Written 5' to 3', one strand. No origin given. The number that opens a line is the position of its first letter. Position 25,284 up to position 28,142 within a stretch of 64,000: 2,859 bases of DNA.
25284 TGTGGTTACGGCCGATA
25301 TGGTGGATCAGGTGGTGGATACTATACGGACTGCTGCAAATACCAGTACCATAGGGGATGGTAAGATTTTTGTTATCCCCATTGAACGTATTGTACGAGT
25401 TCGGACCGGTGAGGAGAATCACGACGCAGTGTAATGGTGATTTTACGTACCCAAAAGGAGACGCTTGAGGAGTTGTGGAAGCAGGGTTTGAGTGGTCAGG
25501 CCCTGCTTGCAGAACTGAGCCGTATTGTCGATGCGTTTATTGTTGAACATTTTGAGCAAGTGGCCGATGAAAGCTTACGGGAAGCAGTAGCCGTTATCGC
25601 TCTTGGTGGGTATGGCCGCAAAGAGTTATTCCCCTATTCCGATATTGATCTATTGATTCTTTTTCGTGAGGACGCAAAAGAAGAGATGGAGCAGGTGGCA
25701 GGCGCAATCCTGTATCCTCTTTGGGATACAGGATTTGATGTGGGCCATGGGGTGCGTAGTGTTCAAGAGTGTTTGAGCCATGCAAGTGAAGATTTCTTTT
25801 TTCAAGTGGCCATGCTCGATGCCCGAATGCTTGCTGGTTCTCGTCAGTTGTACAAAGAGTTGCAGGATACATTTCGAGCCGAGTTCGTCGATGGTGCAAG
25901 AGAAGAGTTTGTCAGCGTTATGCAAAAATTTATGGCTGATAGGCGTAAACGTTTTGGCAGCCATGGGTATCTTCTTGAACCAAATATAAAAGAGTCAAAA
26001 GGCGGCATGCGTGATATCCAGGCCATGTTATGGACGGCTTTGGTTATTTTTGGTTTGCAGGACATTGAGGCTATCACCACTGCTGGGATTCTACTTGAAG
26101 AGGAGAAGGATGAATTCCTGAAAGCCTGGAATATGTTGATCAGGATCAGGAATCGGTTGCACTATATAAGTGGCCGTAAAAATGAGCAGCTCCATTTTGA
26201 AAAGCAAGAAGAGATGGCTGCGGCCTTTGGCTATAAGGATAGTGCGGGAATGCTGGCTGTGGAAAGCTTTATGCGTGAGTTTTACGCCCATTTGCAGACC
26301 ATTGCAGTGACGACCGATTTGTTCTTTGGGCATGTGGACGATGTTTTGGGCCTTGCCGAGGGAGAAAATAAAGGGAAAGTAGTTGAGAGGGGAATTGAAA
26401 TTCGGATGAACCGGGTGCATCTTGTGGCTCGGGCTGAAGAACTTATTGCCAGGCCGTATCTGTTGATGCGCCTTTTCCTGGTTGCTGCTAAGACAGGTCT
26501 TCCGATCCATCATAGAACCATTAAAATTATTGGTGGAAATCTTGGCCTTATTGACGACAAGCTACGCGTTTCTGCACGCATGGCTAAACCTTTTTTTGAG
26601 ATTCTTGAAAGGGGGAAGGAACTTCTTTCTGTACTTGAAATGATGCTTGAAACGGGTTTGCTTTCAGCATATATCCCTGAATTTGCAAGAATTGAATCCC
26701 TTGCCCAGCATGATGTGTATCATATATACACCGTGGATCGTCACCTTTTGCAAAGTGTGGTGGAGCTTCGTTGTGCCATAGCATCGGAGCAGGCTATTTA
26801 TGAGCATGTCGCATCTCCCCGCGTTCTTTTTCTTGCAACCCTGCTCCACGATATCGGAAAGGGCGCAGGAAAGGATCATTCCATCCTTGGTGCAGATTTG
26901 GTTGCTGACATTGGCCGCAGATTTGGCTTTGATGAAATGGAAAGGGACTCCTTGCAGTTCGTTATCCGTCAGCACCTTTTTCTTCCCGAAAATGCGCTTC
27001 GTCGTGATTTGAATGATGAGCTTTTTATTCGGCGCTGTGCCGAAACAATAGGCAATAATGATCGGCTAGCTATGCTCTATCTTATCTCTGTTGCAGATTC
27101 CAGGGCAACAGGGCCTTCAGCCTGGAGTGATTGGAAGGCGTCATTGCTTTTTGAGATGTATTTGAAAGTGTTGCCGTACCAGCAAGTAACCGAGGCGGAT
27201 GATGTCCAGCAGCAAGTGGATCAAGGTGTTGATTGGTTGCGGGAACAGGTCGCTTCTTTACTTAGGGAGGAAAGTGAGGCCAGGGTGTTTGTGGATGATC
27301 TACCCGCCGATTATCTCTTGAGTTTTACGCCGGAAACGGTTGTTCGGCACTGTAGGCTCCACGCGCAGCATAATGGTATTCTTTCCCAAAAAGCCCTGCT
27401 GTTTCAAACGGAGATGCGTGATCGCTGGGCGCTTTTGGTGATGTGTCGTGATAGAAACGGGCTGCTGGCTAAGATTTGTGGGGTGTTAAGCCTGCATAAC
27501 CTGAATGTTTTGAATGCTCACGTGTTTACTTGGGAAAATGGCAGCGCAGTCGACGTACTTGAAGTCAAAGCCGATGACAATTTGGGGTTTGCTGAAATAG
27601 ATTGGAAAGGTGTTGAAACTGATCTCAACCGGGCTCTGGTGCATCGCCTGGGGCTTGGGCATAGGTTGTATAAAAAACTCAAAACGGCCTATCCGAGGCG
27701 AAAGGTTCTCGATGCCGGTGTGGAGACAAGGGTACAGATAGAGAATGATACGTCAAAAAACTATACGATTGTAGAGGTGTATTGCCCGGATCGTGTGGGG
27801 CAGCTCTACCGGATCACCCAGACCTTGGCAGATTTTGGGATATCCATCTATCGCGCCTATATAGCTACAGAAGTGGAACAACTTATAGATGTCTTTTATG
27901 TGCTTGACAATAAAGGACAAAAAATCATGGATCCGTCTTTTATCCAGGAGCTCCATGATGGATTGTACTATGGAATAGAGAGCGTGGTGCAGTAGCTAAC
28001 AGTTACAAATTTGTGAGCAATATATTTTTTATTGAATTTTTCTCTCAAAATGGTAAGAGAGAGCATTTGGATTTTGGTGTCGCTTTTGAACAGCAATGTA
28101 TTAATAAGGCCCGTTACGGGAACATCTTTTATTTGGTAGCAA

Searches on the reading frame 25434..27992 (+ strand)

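Call 29: search_protein_families(library=pfam, proteins=[window:25434-27992:+], max_evalue=0.001)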
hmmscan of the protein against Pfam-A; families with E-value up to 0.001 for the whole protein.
window:25434-27992:+ (853 aa): 10 families
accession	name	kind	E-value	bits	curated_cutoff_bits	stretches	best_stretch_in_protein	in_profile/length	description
PF08335.16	GlnD_UR_UTase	-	2.9e-39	134.7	21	1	165-297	8-140/141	GlnD PII-uridylyltransferase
PF01842.31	ACT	-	1.8e-17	63.2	27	2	778-827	1-52/66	ACT domain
PF24931.1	ACT_ACR9_3rd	-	1.7e-10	41.3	27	1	767-842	2-78/98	ACR9-like, ACT-like domain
PF22754.3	bHLH-TF_ACT-like_plant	-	8e-09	36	27.6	1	669-733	15-73/75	Plant bHLH transcription factor, ACT-like domain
PF24914.1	ACR10_N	-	3e-08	33.4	27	1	771-830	4-63/80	ACT domain-containing protein ACR10, N-terminal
PF01966.28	HD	-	5e-07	30.5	22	1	459-521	21-92/116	HD domain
PF13291.12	ACT_4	-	1.5e-06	29.2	27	0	667-706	9-49/80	ACT domain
PF03445.19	DUF294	-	1.2e-05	25.6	21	1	7-101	3-103/138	Putative nucleotidyltransferase DUF294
PF01909.29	NTP_transf_2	-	1.8e-05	25.4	21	1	48-84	13-56/93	Nucleotidyltransferase domain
PF22629.2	ACT_AHAS_ss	-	0.00077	20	27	0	667-715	1-50/67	AHAS small subunit-like ACT domain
